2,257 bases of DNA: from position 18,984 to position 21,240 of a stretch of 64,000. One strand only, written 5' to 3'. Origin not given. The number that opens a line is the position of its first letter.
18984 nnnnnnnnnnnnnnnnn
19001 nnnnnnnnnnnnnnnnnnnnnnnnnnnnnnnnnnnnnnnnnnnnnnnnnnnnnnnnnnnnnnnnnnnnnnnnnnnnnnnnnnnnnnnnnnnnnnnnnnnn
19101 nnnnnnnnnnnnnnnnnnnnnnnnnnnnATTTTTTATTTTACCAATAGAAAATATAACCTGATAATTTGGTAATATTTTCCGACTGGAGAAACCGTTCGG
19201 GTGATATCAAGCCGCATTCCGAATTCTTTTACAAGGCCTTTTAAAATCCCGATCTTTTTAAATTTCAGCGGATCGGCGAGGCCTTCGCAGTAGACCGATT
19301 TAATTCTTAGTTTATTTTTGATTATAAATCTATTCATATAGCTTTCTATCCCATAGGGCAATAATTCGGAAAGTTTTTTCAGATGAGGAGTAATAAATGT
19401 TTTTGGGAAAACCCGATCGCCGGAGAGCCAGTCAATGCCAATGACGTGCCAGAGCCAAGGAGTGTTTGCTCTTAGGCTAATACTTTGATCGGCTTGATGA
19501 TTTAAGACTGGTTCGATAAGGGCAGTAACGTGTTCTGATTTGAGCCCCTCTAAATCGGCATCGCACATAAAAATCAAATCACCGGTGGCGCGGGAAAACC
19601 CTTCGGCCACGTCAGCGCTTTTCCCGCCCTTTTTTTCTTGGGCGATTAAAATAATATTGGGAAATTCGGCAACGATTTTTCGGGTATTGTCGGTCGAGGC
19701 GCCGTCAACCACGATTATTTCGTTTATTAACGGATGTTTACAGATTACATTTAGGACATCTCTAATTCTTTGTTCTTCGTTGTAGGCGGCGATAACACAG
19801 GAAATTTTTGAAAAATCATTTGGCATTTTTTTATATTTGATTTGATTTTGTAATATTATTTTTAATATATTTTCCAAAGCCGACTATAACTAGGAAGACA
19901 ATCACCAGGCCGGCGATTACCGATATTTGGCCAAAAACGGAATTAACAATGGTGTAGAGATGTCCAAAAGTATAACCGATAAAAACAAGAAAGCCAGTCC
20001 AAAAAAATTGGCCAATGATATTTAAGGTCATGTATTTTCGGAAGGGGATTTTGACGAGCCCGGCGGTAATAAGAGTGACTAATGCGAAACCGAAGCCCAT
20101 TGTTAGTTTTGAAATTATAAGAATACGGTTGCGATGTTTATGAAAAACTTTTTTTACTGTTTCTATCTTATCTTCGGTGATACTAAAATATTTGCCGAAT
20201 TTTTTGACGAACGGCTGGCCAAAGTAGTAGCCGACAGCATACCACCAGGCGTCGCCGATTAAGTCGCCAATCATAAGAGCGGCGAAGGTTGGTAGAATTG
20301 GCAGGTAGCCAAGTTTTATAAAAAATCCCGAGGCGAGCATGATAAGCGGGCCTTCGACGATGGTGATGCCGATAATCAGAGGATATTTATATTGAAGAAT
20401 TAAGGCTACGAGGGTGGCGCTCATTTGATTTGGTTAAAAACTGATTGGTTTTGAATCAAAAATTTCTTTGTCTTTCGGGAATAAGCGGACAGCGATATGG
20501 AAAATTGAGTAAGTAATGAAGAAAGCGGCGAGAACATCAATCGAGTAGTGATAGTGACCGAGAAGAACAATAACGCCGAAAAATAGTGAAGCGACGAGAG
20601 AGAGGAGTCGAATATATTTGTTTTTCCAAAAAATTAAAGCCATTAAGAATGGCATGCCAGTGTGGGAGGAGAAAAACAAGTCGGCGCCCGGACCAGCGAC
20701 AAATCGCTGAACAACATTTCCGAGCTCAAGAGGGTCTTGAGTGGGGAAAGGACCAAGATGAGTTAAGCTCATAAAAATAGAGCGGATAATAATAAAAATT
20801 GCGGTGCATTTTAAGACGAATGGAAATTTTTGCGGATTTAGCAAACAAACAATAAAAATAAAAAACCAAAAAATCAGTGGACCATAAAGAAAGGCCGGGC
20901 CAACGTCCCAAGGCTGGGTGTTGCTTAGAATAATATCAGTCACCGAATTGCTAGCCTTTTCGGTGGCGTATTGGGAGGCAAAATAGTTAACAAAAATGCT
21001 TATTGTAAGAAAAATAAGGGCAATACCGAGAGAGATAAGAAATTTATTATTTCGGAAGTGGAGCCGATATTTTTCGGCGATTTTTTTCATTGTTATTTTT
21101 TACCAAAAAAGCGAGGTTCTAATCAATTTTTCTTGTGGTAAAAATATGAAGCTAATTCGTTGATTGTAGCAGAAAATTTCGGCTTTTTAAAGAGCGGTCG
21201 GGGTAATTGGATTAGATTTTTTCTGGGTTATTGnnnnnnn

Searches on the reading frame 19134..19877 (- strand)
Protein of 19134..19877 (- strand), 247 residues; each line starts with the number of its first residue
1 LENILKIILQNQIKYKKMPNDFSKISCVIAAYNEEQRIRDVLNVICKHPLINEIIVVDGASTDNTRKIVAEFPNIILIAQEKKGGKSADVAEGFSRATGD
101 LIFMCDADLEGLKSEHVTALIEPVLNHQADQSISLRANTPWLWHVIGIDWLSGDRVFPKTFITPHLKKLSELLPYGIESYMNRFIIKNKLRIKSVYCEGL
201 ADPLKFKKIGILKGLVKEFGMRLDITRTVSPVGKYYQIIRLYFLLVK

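Call 3: search_protein_families(library=pfam, proteins=[window:19134-19877:-], max_evalue=0.01)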
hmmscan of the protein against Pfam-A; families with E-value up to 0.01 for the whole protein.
window:19134-19877:- (247 aa): 5 families
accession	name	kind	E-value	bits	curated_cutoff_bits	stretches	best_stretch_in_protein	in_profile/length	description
PF00535.33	Glycos_transf_2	-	2.6e-23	83.2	23.3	1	26-154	1-132/168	Glycosyl transferase family 2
PF13641.12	Glyco_tranf_2_3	-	6.3e-07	30.1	27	1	25-108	3-96/230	Glycosyltransferase like family 2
PF10111.15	Glyco_tranf_2_2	-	8.6e-05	22.6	27.3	1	26-108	1-91/276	Glycosyltransferase like family 2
PF13704.12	Glyco_tranf_2_4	-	0.0019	19.1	27.5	1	33-108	2-81/98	Glycosyl transferase family 2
PF12804.13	NTP_transf_3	-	0.0026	18.4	27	1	36-133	25-120/160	MobA-like NTP transferase domain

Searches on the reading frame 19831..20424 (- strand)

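Call 3: search_protein_families(library=pfam, proteins=[window:19831-20424:-], max_evalue=0.01)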
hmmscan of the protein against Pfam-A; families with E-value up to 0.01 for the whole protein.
window:19831-20424:- (197 aa): 2 families
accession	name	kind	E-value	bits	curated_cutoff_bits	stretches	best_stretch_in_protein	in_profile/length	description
PF09335.16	VTT_dom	-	3.7e-16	60.1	33.9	1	27-151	5-122/123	VTT domain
PF06556.16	ASFV_p27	-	0.0055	17.3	25.4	1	91-143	21-74/131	IAP-like protein p27 C-terminus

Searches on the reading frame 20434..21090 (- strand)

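Call 3: search_protein_families(library=pfam, proteins=[window:20434-21090:-], max_evalue=0.01)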
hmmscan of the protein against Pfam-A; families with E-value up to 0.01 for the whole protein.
window:20434-21090:- (218 aa): 3 families
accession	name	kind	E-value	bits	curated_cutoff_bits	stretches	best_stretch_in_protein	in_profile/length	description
PF14360.12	PAP2_C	-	3.8e-09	37.4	27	1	136-199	3-71/74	PAP2 superfamily C-terminal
PF14378.12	PAP2_3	-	0.00033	21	27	1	67-197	62-188/190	PAP2 superfamily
PF01569.27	PAP2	-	0.0012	19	27.2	1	136-206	48-127/130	PAP2 superfamily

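Call 4: search_protein_families(library=ncbifam, proteins=[window:20434-21090:-], max_evalue=0.01)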
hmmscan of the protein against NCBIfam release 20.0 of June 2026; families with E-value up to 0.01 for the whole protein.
window:20434-21090:- (218 aa): 0 families
